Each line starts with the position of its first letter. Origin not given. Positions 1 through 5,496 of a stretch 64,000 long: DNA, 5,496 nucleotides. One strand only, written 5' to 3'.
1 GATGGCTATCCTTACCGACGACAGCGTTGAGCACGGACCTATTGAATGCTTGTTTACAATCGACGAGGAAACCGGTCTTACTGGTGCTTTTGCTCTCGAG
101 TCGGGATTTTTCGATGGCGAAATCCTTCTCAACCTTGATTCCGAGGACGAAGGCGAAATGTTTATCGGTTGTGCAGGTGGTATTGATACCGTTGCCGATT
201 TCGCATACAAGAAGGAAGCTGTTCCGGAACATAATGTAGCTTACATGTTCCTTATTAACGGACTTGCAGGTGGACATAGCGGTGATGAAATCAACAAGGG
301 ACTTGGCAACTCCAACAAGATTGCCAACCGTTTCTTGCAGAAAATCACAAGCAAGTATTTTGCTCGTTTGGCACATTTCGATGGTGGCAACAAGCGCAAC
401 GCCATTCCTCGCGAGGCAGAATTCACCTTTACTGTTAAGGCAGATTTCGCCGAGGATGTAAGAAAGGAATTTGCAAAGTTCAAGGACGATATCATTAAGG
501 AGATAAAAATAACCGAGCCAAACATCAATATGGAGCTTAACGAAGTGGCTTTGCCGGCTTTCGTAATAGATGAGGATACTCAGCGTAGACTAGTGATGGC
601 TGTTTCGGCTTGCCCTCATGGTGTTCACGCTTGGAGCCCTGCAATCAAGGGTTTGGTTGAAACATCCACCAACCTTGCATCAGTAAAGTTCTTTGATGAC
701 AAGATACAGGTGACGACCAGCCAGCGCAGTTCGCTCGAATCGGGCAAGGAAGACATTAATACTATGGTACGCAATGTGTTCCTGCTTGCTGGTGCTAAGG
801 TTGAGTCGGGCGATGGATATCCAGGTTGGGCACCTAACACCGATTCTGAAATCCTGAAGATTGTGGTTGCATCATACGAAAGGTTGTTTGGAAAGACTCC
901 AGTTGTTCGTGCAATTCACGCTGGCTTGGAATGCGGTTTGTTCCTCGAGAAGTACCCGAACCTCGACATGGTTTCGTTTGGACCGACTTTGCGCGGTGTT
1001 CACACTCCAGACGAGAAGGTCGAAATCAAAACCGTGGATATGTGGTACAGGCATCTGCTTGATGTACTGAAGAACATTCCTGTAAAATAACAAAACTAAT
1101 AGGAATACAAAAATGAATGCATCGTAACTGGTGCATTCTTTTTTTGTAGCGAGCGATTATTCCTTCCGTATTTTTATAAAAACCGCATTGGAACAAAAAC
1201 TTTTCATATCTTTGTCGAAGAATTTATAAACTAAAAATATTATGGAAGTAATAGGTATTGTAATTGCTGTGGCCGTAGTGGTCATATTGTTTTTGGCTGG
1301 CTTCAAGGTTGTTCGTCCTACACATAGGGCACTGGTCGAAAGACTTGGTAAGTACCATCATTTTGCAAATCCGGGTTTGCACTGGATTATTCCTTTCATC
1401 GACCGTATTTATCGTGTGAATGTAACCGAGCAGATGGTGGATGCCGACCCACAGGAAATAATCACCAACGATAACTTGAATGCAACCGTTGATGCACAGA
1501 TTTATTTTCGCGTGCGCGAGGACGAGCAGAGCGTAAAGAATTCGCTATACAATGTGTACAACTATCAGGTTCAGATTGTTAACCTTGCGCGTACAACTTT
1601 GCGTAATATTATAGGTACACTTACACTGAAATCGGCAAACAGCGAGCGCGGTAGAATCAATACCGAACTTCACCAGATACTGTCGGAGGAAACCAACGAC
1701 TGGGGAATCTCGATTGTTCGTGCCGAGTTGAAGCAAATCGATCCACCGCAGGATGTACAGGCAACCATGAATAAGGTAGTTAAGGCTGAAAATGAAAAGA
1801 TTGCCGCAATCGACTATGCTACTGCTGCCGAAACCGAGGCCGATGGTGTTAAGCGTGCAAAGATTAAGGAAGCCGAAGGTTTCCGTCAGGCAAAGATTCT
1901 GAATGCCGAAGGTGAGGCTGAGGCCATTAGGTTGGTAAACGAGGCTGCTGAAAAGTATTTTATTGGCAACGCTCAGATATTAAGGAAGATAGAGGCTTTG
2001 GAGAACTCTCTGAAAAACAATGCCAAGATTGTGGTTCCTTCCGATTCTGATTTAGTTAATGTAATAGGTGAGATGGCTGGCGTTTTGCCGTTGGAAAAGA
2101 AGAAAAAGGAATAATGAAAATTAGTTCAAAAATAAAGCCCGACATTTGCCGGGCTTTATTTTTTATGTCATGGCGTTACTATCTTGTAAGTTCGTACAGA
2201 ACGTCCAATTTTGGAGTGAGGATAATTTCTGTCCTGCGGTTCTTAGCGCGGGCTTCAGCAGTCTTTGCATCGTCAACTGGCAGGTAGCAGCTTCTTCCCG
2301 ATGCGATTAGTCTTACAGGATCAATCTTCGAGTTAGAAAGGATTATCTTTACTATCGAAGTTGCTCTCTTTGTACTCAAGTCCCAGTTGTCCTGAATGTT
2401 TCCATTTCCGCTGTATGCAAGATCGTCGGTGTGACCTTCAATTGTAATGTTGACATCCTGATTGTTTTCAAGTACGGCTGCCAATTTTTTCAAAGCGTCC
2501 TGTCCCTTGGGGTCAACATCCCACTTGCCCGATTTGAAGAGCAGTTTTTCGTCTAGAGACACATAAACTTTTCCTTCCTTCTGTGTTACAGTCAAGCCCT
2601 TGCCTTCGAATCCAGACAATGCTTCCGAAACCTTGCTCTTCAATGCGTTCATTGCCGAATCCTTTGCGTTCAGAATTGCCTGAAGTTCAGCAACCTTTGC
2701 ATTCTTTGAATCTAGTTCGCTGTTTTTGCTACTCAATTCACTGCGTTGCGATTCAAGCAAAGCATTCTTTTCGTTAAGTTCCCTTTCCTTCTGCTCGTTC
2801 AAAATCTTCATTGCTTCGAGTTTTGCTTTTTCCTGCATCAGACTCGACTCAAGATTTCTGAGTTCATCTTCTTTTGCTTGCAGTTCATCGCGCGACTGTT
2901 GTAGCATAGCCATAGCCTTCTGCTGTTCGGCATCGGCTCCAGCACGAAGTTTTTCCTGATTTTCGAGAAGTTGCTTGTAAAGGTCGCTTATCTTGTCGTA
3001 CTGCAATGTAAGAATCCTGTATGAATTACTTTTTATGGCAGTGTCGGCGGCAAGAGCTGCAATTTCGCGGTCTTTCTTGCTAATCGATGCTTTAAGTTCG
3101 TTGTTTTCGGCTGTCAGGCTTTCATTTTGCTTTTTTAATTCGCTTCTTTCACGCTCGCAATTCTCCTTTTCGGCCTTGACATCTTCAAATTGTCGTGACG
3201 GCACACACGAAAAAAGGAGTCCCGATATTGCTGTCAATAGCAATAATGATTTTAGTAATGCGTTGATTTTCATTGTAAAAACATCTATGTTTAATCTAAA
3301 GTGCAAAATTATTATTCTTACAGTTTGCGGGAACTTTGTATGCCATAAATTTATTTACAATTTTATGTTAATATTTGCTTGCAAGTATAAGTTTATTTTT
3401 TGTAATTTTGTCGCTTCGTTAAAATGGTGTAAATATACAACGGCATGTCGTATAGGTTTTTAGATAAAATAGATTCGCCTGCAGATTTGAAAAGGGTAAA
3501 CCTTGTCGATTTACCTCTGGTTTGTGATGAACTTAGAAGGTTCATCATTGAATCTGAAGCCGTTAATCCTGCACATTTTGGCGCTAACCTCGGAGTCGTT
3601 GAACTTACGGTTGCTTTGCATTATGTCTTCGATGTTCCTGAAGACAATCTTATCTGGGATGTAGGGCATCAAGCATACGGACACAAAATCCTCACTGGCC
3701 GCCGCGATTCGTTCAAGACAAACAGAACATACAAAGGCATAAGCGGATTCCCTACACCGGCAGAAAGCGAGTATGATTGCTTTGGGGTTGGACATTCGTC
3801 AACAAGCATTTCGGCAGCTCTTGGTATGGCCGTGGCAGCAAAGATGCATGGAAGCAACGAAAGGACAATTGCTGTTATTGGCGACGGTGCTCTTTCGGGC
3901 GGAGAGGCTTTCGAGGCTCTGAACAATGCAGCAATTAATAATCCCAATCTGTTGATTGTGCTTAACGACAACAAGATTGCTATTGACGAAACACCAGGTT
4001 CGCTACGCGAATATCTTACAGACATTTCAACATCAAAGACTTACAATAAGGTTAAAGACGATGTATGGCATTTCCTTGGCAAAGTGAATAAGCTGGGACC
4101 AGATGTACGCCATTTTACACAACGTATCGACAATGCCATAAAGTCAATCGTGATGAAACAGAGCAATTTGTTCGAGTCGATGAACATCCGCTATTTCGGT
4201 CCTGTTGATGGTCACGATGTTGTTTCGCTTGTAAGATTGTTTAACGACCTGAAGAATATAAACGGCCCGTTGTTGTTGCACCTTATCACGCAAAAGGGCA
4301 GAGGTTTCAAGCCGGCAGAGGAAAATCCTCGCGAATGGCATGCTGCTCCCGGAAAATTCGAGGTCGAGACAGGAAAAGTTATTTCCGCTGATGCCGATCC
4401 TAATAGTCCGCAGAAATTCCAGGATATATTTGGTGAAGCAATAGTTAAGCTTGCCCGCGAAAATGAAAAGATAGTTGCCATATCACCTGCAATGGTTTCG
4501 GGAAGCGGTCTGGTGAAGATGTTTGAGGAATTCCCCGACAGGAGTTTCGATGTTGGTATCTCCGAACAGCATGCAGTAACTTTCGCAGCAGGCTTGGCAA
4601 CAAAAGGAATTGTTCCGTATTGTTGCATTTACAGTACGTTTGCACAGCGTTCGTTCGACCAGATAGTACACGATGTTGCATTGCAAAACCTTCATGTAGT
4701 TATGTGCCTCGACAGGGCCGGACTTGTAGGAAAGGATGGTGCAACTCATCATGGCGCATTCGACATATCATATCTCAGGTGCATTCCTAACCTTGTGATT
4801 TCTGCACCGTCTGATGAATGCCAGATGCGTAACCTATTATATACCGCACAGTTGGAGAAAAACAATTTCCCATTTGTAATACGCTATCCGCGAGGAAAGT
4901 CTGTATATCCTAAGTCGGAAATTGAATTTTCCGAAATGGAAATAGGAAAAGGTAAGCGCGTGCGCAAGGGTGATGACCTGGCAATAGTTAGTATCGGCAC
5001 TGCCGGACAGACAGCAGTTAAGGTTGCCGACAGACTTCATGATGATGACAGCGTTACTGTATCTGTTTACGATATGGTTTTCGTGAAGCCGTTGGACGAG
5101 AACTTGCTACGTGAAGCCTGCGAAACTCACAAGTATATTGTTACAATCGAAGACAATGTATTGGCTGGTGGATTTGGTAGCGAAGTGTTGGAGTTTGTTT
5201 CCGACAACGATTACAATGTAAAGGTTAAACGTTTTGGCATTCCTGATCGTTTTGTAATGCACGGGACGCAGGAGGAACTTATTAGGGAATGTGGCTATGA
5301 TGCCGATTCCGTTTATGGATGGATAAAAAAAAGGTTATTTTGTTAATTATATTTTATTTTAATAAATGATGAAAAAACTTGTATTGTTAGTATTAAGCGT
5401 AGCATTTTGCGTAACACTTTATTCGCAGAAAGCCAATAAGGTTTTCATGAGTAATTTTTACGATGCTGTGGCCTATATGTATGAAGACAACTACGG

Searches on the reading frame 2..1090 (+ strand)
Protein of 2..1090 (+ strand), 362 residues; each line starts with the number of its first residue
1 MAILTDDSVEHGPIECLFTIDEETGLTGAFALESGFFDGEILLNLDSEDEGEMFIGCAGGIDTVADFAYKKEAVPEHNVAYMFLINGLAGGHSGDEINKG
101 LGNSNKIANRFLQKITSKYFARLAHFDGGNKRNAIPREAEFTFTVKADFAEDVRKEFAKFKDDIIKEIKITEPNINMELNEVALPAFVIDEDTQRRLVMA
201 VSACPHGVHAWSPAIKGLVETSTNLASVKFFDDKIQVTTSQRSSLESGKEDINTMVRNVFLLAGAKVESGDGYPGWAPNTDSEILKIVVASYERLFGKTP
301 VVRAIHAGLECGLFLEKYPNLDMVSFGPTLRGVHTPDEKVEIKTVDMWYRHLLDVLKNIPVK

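Call 63: search_protein_families(library=pfam, proteins=[window:2-1090:+], max_evalue=0.00001)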
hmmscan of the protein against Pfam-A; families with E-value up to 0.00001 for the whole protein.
window:2-1090:+ (362 aa): 2 families
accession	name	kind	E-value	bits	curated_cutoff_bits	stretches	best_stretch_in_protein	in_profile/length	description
PF01546.33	Peptidase_M20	-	9e-11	42.5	24.6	1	6-354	52-202/206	Peptidase family M20/M25/M40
PF07687.19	M20_dimer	-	2e-09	37.8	21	1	87-167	5-102/107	Peptidase dimerisation domain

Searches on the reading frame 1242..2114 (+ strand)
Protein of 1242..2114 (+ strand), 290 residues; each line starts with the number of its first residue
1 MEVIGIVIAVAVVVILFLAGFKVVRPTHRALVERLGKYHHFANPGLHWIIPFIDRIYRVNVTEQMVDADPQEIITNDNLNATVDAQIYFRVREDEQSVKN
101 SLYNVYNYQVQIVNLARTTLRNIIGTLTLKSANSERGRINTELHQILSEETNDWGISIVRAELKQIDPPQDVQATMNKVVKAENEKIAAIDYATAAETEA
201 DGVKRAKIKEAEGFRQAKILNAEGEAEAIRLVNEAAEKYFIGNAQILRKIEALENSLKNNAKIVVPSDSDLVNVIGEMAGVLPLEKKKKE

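Call 63: search_protein_families(library=pfam, proteins=[window:1242-2114:+], max_evalue=0.00001)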
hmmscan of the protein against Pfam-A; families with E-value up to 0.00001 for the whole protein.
window:1242-2114:+ (290 aa): 1 family
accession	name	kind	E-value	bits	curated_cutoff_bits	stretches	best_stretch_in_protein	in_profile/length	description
PF01145.31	Band_7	-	2.7e-40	138.7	23.6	1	22-195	1-174/176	SPFH domain / Band 7 family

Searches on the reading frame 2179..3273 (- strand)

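Call 63: search_protein_families(library=pfam, proteins=[window:2179-3273:-], max_evalue=0.00001)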
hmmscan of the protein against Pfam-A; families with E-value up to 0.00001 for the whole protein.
window:2179-3273:- (364 aa): 1 family
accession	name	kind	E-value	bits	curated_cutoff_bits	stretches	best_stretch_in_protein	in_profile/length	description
PF00691.25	OmpA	-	2.7e-17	63.4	27.2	1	245-346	1-98/98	OmpA family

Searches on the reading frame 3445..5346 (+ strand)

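Call 63: search_protein_families(library=pfam, proteins=[window:3445-5346:+], max_evalue=0.00001)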
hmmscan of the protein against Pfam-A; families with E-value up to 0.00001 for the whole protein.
window:3445-5346:+ (633 aa): 4 families
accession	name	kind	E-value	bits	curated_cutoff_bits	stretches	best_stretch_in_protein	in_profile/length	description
PF13292.11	DXP_synthase_N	-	6.4e-110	367.2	21.2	1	6-282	1-274/274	1-deoxy-D-xylulose-5-phosphate synthase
PF02779.29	Transket_pyr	-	1.6e-44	152.1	27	1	325-485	5-171/174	Transketolase, pyrimidine binding domain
PF02780.25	Transketolase_C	-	1.7e-29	102.7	25.9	1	501-623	1-124/124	Transketolase, C-terminal domain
PF00676.26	E1_dh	-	2.4e-09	37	22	1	119-180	104-165/300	Dehydrogenase E1 component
